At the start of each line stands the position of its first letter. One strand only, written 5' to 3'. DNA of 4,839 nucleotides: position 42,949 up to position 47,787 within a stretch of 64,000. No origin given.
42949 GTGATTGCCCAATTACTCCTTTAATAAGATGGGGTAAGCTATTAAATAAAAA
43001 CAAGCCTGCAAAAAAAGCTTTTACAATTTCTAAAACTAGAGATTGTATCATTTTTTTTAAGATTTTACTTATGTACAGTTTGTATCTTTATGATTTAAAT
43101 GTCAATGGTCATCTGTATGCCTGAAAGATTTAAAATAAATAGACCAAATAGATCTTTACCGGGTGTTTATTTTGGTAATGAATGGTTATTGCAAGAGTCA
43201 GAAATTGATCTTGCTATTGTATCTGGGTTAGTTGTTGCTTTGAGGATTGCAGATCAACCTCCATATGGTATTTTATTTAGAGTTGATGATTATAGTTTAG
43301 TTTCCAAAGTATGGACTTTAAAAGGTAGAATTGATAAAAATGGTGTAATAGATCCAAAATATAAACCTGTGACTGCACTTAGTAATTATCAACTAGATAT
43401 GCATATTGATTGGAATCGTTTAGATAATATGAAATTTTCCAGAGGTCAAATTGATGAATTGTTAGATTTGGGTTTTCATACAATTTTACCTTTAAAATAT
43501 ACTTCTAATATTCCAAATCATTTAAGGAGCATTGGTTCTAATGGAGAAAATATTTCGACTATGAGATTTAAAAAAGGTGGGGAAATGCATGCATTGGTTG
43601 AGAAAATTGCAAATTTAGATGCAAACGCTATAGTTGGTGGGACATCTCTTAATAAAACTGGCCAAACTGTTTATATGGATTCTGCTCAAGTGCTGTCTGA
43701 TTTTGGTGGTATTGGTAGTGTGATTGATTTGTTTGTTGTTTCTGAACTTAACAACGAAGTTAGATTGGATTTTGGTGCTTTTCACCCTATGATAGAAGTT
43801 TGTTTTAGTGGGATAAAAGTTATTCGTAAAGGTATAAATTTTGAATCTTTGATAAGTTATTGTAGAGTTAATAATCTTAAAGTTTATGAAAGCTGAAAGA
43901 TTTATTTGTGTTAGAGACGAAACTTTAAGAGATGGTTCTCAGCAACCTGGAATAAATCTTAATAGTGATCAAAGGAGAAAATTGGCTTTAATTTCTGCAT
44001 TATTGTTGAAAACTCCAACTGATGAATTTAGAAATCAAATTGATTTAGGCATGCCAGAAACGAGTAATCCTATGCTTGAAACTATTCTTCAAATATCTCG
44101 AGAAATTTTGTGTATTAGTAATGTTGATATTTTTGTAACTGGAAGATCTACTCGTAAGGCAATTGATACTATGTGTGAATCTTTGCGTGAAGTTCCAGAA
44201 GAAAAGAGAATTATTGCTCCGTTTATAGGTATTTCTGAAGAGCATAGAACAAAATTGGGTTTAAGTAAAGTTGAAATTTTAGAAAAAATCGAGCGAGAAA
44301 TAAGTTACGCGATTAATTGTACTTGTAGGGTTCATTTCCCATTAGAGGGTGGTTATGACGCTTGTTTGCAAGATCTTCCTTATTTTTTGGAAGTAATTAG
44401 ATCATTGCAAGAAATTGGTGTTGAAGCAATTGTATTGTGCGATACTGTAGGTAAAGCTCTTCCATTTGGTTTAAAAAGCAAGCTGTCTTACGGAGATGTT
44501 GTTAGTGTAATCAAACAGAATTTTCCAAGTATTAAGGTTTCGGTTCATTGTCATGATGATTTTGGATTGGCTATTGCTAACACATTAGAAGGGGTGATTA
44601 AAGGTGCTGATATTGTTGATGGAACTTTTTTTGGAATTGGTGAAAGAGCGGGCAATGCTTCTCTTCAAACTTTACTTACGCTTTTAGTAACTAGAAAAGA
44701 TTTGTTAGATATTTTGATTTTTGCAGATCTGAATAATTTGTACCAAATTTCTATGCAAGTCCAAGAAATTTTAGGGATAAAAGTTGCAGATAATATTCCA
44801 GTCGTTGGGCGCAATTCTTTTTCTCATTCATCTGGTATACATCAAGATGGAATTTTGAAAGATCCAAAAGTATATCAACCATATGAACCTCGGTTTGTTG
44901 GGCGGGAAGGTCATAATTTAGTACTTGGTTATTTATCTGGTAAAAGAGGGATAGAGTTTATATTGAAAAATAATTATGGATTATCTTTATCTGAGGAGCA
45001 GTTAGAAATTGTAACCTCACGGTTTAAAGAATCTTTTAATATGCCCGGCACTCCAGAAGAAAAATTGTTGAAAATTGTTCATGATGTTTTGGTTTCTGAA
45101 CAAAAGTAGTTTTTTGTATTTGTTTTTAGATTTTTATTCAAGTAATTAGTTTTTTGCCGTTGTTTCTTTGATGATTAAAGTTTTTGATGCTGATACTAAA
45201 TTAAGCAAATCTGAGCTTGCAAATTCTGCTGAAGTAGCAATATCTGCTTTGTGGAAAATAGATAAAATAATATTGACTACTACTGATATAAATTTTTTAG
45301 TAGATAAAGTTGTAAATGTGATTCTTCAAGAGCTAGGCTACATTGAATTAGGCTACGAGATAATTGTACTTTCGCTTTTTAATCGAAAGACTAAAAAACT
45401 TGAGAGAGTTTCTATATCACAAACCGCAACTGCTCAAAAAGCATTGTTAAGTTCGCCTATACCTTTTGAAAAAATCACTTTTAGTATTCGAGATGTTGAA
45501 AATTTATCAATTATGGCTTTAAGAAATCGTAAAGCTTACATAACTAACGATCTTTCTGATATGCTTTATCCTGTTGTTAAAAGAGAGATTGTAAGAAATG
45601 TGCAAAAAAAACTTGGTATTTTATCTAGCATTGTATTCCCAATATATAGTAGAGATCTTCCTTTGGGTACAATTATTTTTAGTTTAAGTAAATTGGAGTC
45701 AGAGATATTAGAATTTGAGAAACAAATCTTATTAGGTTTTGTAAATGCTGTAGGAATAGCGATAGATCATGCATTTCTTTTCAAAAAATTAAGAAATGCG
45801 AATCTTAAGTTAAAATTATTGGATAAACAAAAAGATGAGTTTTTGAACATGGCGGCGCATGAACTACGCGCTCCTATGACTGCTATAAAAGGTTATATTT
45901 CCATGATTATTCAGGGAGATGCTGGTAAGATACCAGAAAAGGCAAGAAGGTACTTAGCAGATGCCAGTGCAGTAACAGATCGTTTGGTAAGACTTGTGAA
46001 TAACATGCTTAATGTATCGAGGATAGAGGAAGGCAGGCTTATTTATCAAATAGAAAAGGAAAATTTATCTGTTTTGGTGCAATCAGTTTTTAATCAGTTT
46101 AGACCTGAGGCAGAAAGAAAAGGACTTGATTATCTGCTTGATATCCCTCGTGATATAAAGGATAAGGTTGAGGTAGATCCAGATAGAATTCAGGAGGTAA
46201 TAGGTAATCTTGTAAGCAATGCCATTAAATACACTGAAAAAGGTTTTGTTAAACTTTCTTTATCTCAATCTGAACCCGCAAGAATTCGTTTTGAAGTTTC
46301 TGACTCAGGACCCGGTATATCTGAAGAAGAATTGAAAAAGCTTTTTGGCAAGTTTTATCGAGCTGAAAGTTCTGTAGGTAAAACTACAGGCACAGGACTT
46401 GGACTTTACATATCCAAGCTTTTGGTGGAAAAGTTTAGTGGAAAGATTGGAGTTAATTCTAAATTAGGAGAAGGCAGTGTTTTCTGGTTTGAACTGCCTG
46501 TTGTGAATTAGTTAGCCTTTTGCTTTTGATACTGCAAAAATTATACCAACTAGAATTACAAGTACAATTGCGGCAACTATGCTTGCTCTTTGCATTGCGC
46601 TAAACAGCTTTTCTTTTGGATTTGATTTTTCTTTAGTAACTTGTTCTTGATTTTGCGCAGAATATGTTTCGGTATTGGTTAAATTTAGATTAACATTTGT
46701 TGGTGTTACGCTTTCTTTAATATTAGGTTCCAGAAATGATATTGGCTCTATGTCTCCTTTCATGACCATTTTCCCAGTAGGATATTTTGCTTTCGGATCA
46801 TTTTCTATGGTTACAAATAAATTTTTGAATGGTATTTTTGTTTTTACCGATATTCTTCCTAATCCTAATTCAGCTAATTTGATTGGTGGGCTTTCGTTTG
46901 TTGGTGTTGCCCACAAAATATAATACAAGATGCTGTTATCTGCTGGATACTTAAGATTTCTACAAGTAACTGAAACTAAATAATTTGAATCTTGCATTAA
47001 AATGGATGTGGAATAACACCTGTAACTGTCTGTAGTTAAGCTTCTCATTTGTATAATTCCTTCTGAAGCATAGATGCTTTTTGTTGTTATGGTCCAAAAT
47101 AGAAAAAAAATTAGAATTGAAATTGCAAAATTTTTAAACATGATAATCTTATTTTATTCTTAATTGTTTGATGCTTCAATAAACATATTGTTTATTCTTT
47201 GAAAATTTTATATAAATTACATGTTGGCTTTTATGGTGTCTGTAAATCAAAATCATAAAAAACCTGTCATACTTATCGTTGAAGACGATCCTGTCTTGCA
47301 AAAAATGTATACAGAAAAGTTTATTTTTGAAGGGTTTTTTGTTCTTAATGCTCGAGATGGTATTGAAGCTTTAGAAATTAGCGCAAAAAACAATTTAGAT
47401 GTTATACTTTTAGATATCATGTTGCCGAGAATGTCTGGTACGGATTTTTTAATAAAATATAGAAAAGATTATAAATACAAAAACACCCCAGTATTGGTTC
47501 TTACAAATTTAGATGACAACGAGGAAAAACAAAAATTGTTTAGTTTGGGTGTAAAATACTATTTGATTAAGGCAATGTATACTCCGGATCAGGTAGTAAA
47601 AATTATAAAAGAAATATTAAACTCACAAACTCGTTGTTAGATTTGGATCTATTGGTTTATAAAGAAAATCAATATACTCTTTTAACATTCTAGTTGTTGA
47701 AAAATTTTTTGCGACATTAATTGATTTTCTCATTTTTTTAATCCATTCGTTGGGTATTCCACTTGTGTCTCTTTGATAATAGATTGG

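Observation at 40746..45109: Permuted fused LeuD-LeuC-like hydro-lyase + unknown 265-aa protein + LeuA/CimA-like synthase, without a dehydrogenase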

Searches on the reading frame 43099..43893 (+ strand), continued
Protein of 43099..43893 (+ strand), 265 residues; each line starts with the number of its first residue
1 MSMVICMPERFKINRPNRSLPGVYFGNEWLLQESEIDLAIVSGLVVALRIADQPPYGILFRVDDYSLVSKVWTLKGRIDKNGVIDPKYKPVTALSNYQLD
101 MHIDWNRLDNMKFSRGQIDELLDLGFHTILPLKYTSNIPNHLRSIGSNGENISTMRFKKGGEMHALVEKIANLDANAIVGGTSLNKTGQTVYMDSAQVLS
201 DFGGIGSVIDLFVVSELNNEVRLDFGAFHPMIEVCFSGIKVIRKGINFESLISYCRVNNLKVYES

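Call 91: search_protein_families(library=padloc, proteins=[window:43099-43893:+], max_evalue=0.001)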
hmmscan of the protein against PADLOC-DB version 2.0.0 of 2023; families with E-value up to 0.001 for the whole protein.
window:43099-43893:+ (265 aa): 0 families

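Call 92: search_protein_families(library=phrogs, proteins=[window:43099-43893:+], max_evalue=0.001)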
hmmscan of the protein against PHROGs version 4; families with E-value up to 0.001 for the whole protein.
window:43099-43893:+ (265 aa): 0 families

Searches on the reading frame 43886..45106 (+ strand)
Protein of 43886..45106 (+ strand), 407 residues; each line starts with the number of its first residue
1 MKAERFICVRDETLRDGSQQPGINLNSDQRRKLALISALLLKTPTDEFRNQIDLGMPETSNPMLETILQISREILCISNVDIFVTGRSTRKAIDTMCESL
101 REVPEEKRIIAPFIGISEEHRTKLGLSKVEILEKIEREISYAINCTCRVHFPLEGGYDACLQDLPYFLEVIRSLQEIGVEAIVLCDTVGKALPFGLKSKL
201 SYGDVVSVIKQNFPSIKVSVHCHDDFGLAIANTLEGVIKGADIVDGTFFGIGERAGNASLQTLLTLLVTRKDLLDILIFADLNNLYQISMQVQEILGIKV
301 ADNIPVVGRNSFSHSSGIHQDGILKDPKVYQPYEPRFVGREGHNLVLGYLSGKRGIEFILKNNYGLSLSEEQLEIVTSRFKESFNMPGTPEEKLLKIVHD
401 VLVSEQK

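Call 3: search_protein_families(library=pfam, proteins=[window:43886-45106:+], max_evalue=0.1)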
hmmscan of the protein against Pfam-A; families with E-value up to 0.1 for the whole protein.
window:43886-45106:+ (407 aa): 3 families
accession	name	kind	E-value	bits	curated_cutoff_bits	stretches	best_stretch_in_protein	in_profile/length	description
PF00682.25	HMGL-like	-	5.1e-39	134.7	29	1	11-289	6-257/260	HMGL-like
PF22617.1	HCS_D2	-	1.1e-16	61.4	27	1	306-382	1-76/82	Homocitrate synthase post-HMGL domain-like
PF22615.1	IPMS_D2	-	2.3e-05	25.1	27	1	312-361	4-66/66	Alpha-isopropylmalate synthase, post-catalytic domain-like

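Call 4: search_protein_families(library=ncbifam, proteins=[window:43886-45106:+], max_evalue=0.1)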
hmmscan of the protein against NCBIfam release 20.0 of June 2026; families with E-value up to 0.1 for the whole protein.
window:43886-45106:+ (407 aa): 28 families (the best 25 are shown)
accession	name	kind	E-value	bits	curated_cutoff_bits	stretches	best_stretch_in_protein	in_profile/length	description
NF002086.0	PRK00915.1-3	equivalog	4e-74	250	532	1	3-382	3-364/516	2-isopropylmalate synthase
NF002085.0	PRK00915.1-2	subfamily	1.3e-71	241.9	517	1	4-403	11-381/504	2-isopropylmalate synthase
TIGR00973.1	leuA_bact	equivalog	1.2e-70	238.4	598.7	1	7-383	2-360/494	2-isopropylmalate synthase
NF002088.0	PRK00915.1-5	equivalog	8.3e-67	225.8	697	1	7-382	4-361/514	2-isopropylmalate synthase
TIGR02090.1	LEU1_arch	subfamily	4.3e-64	216.9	484.75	1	9-382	3-346/363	isopropylmalate/citramalate/homocitrate synthases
NF002087.0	PRK00915.1-4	equivalog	1.9e-62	211.5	729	1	7-382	7-365/516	2-isopropylmalate synthase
NF041069.1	IPMS_Sufob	equivalog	1.4e-59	202.3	600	1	9-386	3-352/371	isopropylmalate synthase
TIGR02146.1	LysS_fung_arch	equivalog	6.1e-57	193.4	413.55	1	11-381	3-343/344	homocitrate synthase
NF002084.0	PRK00915.1-1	equivalog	1.4e-52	178.9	748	1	7-377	5-357/523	2-isopropylmalate synthase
TIGR02660.1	nifV_homocitr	equivalog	1e-50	173.1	462.9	1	7-381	2-346/365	homocitrate synthase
TIGR00977.1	citramal_synth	equivalog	2.1e-41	141.8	450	1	7-370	2-350/526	citramalate synthase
NF042434.1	IPMS_Lepto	equivalog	5.2e-39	134.3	500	1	5-383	4-369/374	2-isopropylmalate synthase LeuA2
NF042433.1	CitmalDyn_Leptosp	equivalog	8.7e-30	103.7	950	1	7-382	8-363/514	(R)-citramalate synthase CimA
NF002991.1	PRK03739.1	subfamily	9e-23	80.8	455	1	202-371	218-400/550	2-isopropylmalate synthase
TIGR00970.1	leuA_yeast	equivalog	7.9e-19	67.6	697.4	1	214-371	236-405/564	2-isopropylmalate synthase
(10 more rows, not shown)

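Call 24: search_solved_structures(query=window:43886-45106:+, max_evalue=1e-10, show_alignments=3)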
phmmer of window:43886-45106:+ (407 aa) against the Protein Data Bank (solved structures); distinct sequences matched with E-value up to 1e-10: 12.
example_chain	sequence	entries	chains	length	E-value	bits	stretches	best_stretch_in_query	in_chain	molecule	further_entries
6e1j_A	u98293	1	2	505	1.8e-42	149.1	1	5-383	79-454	2-isopropylmalate synthase, A genome specific 1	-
6ktq_A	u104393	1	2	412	1.9e-41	145.8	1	7-398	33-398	Homocitrate synthase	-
3rmj_A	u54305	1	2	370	2.4e-40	142.2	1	7-381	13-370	2-isopropylmalate synthase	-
3eeg_A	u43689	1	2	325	2.4e-35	125.7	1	6-332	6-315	2-isopropylmalate synthase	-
4ov4_A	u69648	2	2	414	6.7e-31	111.1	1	6-379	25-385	2-isopropylmalate synthase | isopropylmalate synthase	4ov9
3ewb_X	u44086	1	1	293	5.1e-27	98.3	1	10-300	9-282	2-isopropylmalate synthase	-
2ztj_A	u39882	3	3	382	5.6e-23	85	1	115-393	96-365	Homocitrate synthase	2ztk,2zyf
3a9i_A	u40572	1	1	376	6.3e-23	84.8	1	115-386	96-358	Homocitrate synthase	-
3ble_A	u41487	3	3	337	4.7e-22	81.9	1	2-340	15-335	Citramalate synthase from Leptospira interrogans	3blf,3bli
3ivs_A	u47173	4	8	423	8.2e-19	71.3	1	130-383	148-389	Homocitrate synthase, mitochondrial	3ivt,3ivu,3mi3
1sr9_A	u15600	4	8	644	2.8e-13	53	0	212-325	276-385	2-isopropylmalate synthase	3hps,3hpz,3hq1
3fig_A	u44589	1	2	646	2.8e-13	53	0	212-325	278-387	2-isopropylmalate synthase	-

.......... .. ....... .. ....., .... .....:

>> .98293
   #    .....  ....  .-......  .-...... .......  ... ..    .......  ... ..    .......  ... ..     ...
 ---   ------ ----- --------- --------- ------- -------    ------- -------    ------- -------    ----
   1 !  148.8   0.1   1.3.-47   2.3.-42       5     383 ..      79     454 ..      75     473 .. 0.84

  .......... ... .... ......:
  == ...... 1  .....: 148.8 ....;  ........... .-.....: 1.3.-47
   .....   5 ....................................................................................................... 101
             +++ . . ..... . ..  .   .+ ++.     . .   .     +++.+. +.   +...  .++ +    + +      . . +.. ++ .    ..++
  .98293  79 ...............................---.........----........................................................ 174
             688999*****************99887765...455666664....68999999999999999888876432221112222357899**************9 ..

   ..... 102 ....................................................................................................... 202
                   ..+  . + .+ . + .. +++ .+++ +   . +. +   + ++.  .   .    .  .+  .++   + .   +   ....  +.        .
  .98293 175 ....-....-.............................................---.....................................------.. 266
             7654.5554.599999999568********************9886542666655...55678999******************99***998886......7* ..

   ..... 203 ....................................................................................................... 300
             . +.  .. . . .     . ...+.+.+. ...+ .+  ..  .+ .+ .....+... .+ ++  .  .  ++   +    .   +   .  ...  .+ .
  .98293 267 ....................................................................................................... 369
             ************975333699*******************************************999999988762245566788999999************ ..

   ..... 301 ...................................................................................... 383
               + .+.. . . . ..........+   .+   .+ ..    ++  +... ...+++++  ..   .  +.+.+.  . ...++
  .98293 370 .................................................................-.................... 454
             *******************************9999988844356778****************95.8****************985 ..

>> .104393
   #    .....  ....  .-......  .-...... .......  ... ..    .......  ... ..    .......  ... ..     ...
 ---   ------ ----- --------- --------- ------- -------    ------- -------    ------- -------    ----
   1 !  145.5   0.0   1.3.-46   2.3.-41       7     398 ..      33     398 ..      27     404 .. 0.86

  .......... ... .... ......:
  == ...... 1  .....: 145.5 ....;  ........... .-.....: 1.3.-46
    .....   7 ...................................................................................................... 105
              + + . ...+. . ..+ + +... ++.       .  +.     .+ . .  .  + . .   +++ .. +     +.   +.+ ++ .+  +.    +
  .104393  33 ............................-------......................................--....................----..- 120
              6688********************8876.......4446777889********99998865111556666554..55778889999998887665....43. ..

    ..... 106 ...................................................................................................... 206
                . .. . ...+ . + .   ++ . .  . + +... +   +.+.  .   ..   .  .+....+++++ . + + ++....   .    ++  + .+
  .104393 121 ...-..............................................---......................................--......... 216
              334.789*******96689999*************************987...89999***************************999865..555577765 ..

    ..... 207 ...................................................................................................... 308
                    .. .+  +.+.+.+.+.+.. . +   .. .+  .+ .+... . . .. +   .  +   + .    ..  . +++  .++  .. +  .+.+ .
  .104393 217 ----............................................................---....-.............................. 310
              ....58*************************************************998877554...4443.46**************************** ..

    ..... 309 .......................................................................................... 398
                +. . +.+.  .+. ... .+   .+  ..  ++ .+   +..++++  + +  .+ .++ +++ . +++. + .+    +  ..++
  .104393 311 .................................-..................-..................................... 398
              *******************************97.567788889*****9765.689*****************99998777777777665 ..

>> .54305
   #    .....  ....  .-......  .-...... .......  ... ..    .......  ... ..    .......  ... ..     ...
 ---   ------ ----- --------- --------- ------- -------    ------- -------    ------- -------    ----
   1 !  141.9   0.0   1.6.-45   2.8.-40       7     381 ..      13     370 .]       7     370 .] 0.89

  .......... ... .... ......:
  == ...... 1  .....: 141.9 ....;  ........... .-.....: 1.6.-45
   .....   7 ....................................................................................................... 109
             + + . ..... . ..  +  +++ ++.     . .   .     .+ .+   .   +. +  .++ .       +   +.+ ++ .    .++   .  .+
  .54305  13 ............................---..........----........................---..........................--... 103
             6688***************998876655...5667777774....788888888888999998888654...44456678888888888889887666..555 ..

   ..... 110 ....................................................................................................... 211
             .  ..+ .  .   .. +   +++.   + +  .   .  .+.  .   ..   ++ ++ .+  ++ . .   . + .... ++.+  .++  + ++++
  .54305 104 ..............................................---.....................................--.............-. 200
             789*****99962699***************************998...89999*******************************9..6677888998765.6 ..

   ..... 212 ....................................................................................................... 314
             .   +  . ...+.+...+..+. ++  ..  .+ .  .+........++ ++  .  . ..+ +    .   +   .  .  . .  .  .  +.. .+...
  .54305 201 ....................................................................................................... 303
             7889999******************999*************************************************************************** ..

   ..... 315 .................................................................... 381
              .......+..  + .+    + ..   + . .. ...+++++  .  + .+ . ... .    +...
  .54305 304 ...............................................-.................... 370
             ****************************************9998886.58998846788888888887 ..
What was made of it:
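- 43886..45109 (+): LeuA/homocitrate-synthase-family (HMGL-like plus HCS_D2) acyl-CoA:2-oxoacid condensing enzyme of 407 aa, with no regulatory domain. Family assignments are from calls 3, 4 and 24.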

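Call 91: search_protein_families(library=padloc, proteins=[window:43886-45106:+], max_evalue=0.001)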
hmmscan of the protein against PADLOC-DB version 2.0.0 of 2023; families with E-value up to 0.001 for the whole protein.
window:43886-45106:+ (407 aa): 0 families

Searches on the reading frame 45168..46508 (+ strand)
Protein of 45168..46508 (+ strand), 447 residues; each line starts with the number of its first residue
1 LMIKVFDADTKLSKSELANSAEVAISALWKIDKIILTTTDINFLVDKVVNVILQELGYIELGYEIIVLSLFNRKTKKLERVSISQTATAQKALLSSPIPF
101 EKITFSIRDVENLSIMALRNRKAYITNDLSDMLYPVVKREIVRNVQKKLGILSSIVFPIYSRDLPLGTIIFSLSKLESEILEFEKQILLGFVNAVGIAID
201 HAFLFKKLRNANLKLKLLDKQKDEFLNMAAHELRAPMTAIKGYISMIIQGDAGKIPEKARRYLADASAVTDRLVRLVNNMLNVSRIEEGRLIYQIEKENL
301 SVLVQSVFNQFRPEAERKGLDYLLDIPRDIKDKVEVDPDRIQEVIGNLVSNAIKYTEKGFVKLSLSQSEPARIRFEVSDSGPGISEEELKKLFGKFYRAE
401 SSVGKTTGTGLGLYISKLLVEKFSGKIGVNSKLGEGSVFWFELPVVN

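Call 63: search_protein_families(library=pfam, proteins=[window:45168-46508:+], max_evalue=0.001)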
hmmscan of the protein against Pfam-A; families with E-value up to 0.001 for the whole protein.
window:45168-46508:+ (447 aa): 3 families
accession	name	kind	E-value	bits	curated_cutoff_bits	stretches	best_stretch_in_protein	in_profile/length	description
PF02518.31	HATPase_c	-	1.6e-29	103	26.4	1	337-445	2-109/111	Histidine kinase-, DNA gyrase B-, and HSP90-like ATPase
PF00512.31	HisKA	-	1.9e-15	57.1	26.9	1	221-289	1-66/66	His Kinase A (phospho-acceptor) domain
PF13581.12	HATPase_c_2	-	0.0006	20.3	27.4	0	342-423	37-112/127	Histidine kinase-like ATPase domain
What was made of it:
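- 45168..46511 (+): Cytoplasmic sensor histidine kinase: a GAF-like N-terminal sensor of about 215 aa, then HisKA and HATPase_c. Pfam assignment is from call 63.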

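Call 91: search_protein_families(library=padloc, proteins=[window:45168-46508:+], max_evalue=0.001)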
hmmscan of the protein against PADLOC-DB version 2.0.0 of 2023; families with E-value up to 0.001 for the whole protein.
window:45168-46508:+ (447 aa): 1 family
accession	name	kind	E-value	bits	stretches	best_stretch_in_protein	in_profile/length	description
PDLC04647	PDC-M43B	-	3.9e-06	24.1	1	299-432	189-320/347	-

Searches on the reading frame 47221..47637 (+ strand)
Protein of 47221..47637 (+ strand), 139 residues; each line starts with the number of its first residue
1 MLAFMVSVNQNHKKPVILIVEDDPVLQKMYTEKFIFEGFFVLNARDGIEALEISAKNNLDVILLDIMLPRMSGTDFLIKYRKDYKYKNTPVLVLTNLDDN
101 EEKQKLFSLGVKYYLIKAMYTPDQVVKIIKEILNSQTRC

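Call 63: search_protein_families(library=pfam, proteins=[window:47221-47637:+], max_evalue=0.001)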
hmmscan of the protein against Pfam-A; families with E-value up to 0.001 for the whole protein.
window:47221-47637:+ (139 aa): 1 family
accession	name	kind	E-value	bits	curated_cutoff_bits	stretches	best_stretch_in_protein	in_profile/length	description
PF00072.30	Response_reg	-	5.6e-20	72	30.2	1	17-129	1-110/111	Response regulator receiver domain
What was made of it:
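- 47221..47640 (+): Single-domain CheY-like response regulator of 139 aa. PF00072 gives E=5.6e-20 (call 63).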

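Call 91: search_protein_families(library=padloc, proteins=[window:47221-47637:+], max_evalue=0.001)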
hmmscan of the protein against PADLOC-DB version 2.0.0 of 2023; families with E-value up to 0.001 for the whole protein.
window:47221-47637:+ (139 aa): 2 families
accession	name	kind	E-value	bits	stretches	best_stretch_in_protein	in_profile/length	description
PDLC00405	SduA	-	2.7e-05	21.9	1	12-73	4-65/323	DUF4263 domain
PDLC04055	PD-T4-6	-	3.6e-05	20.7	1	9-134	360-484/496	-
